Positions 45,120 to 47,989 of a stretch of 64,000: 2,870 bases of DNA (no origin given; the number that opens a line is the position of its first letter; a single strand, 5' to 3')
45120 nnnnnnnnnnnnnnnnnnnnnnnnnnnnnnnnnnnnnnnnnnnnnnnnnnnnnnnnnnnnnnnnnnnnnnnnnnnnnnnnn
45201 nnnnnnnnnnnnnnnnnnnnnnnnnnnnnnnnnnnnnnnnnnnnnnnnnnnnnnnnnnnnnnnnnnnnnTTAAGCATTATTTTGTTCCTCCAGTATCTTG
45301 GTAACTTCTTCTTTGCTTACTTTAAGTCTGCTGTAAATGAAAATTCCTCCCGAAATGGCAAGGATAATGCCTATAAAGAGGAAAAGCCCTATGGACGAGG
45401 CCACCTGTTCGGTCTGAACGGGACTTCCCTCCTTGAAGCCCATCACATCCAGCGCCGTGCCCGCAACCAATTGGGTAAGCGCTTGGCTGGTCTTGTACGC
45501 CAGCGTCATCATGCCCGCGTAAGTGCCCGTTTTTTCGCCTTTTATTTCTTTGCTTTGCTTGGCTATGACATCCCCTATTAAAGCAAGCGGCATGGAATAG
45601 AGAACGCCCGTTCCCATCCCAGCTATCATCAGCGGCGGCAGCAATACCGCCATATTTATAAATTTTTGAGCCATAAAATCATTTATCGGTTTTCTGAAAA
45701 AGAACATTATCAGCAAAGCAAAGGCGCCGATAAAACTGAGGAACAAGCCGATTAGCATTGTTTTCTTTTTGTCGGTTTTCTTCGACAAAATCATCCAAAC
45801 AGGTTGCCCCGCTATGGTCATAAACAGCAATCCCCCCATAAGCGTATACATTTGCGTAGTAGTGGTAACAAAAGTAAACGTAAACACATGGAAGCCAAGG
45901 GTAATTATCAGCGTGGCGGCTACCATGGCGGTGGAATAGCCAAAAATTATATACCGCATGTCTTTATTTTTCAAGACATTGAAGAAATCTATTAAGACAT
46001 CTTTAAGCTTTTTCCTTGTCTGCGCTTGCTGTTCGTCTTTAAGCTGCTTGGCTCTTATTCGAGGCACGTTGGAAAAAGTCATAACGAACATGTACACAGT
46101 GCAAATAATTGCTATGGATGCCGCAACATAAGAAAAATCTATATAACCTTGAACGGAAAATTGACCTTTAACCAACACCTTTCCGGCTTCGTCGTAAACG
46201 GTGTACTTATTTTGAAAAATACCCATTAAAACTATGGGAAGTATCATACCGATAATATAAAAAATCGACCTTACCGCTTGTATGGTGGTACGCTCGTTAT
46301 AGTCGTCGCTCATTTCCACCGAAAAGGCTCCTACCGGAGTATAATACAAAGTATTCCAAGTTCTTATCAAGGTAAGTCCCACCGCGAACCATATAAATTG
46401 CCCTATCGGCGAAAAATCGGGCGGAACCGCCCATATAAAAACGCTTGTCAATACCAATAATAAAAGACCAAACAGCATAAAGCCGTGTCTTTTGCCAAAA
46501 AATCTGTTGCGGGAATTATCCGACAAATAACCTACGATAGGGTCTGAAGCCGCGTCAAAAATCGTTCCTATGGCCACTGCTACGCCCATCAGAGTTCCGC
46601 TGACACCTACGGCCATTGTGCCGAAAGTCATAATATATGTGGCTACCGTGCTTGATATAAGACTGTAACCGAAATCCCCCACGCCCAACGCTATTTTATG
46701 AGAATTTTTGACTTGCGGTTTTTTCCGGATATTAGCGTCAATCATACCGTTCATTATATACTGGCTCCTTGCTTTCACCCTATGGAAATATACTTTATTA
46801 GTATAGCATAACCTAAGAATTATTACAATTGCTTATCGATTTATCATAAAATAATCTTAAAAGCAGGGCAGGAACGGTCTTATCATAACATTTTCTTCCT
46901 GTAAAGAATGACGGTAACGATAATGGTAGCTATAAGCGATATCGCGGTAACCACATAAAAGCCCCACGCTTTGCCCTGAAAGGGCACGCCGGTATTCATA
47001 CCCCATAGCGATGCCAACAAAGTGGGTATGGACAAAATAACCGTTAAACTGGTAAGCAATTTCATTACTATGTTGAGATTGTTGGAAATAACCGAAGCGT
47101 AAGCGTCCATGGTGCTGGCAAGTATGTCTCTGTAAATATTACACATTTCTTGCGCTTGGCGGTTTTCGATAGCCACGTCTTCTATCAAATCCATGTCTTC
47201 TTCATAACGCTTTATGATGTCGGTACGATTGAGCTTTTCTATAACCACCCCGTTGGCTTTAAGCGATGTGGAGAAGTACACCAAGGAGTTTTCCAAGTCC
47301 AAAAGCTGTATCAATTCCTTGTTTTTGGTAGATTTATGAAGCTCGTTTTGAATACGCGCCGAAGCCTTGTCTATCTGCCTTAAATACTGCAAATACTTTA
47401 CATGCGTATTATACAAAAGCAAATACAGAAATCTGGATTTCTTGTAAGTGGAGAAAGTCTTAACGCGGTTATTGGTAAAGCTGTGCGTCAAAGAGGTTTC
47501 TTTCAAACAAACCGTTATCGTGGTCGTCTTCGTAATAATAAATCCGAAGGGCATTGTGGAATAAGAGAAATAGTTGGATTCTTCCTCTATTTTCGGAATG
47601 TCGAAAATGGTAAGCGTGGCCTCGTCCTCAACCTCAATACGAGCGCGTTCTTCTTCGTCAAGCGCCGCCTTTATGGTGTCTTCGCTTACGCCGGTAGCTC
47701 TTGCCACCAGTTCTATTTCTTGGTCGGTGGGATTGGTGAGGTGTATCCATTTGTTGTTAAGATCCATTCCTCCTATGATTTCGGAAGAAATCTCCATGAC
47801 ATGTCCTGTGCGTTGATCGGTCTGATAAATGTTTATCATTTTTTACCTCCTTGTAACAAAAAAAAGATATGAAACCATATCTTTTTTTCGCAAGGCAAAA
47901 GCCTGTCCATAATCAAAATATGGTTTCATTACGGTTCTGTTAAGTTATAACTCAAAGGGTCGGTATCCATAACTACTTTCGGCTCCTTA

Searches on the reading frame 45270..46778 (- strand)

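Call 44: search_protein_families(library=pfam, proteins=[window:45270-46778:-], max_evalue=0.00001)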
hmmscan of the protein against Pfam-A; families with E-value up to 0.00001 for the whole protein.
window:45270-46778:- (502 aa): 2 families
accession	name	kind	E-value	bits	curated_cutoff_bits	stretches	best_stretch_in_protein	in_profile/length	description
PF13347.12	MFS_2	-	2.1e-51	175.3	27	1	32-488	3-426/427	MFS/sugar transport protein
PF07690.21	MFS_1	-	1.5e-21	77.1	33.4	1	36-430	10-341/347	Major Facilitator Superfamily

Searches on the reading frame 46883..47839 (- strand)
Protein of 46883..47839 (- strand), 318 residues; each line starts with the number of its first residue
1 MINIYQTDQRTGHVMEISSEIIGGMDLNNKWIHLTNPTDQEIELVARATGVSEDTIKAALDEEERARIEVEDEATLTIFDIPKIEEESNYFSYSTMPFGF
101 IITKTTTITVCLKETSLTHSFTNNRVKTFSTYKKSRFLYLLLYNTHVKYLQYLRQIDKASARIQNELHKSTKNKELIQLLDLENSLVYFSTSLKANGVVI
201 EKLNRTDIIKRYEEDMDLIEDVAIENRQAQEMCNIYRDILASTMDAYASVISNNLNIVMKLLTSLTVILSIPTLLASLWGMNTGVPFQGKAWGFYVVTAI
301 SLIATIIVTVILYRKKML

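Call 44: search_protein_families(library=pfam, proteins=[window:46883-47839:-], max_evalue=0.00001)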
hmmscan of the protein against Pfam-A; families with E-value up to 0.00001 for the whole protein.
window:46883-47839:- (318 aa): 1 family
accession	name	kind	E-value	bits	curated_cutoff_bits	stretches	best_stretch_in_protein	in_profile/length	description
PF01544.23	CorA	-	3.9e-52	177.8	27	1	30-314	5-292/292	CorA-like Mg2+ transporter protein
